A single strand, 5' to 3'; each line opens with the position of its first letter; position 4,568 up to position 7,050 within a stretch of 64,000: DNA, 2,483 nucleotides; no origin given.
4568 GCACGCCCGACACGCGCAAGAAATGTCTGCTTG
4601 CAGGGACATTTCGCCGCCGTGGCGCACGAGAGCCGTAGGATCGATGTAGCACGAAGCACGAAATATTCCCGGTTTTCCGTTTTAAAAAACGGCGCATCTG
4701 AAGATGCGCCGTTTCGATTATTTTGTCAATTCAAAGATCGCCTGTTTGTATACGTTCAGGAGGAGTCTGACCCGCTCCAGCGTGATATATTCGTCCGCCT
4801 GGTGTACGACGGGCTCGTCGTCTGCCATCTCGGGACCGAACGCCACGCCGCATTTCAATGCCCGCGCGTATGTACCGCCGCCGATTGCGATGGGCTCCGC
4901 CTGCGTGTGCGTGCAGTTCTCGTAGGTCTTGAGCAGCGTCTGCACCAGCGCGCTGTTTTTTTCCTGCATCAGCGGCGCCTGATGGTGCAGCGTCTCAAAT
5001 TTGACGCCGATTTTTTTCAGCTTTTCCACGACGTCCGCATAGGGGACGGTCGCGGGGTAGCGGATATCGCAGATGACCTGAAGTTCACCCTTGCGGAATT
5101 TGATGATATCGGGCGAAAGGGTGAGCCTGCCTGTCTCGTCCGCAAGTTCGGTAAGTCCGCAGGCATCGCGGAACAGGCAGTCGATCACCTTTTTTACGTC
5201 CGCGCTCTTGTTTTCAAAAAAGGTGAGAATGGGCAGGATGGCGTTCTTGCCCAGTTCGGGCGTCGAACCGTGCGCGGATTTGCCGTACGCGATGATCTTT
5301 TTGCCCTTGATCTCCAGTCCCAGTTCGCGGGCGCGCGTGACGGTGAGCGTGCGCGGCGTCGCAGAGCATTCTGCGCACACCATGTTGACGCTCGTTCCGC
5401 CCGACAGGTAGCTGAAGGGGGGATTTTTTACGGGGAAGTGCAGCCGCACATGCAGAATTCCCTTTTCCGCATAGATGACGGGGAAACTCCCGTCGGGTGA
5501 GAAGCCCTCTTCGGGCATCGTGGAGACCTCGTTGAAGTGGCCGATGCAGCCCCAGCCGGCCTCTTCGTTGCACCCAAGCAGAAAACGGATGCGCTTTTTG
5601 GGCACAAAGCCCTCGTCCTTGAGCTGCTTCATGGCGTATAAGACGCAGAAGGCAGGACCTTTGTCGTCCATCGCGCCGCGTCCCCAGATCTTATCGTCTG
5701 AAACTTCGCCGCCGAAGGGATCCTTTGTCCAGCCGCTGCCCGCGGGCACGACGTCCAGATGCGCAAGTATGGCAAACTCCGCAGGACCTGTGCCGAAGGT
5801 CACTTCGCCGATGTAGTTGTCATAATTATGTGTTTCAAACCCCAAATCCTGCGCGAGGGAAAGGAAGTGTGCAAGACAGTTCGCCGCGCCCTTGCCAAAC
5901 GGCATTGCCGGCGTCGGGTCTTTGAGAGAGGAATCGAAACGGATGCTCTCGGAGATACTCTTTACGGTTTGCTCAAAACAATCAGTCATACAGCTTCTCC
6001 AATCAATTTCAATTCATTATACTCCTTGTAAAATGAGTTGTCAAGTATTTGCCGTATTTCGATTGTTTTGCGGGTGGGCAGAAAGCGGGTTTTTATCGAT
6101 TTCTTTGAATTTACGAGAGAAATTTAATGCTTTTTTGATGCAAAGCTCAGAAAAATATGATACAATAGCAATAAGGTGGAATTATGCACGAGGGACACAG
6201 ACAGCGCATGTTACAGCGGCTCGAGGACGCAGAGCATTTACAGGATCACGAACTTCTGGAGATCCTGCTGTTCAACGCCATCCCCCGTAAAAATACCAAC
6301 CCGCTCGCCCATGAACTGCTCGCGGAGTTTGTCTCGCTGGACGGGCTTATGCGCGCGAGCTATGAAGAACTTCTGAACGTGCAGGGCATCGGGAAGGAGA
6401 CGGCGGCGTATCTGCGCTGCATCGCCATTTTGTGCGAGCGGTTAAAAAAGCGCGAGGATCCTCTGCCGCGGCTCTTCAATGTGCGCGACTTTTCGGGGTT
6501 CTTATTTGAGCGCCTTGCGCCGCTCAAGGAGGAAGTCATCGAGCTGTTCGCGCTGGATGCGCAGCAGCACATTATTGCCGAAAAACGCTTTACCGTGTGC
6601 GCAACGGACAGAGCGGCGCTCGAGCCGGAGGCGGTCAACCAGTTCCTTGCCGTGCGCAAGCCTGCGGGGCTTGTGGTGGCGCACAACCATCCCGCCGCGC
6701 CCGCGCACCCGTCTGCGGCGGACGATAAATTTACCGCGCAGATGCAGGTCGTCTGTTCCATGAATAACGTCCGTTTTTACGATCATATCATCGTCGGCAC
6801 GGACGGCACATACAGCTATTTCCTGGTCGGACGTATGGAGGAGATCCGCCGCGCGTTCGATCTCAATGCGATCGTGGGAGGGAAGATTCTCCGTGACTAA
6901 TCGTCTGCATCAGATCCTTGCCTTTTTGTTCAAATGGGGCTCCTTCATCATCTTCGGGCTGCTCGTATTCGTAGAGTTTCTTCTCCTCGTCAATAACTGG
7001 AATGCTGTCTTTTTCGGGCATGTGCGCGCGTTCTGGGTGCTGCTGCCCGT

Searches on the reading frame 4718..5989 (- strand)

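Call 64: search_protein_families(library=pfam, proteins=[window:4718-5989:-], max_evalue=0.001)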
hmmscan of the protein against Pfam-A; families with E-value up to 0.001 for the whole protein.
window:4718-5989:- (423 aa): 3 families
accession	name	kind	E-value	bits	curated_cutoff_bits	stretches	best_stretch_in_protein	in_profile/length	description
PF01546.33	Peptidase_M20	-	1.9e-27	96.9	24.6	1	74-418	2-204/206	Peptidase family M20/M25/M40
PF04389.22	Peptidase_M28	-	2.6e-06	27.7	21.3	1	58-145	1-69/193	Peptidase family M28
PF07687.19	M20_dimer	-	7e-05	23.2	21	0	229-254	8-33/107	Peptidase dimerisation domain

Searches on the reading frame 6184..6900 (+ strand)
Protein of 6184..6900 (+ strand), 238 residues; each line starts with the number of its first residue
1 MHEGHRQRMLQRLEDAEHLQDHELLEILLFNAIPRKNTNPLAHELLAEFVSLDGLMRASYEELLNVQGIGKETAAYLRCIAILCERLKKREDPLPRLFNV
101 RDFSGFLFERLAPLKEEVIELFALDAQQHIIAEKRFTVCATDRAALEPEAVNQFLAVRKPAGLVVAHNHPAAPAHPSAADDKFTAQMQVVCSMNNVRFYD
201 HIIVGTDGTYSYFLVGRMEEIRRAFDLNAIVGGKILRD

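Call 64: search_protein_families(library=pfam, proteins=[window:6184-6900:+], max_evalue=0.001)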
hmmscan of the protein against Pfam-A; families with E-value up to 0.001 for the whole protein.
window:6184-6900:+ (238 aa): 5 families
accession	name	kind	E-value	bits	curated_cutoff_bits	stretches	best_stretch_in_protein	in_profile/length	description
PF04002.20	RadC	-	4.5e-20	72.2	22.1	1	103-212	7-116/121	RadC-like JAB domain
PF20582.4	UPF0758_N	-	8.1e-10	39.1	27.1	1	6-74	11-76/77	UPF0758 N-terminal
PF12826.13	HHH_2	-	3.7e-07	30.7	27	1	41-75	15-49/64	Helix-hairpin-helix motif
PF00633.29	HHH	-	8e-06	25.9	24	1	51-75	1-25/30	Helix-hairpin-helix motif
PF14464.11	Prok-JAB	-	0.00012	22.4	25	1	147-191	50-98/114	Prokaryotic homologs of the JAB domain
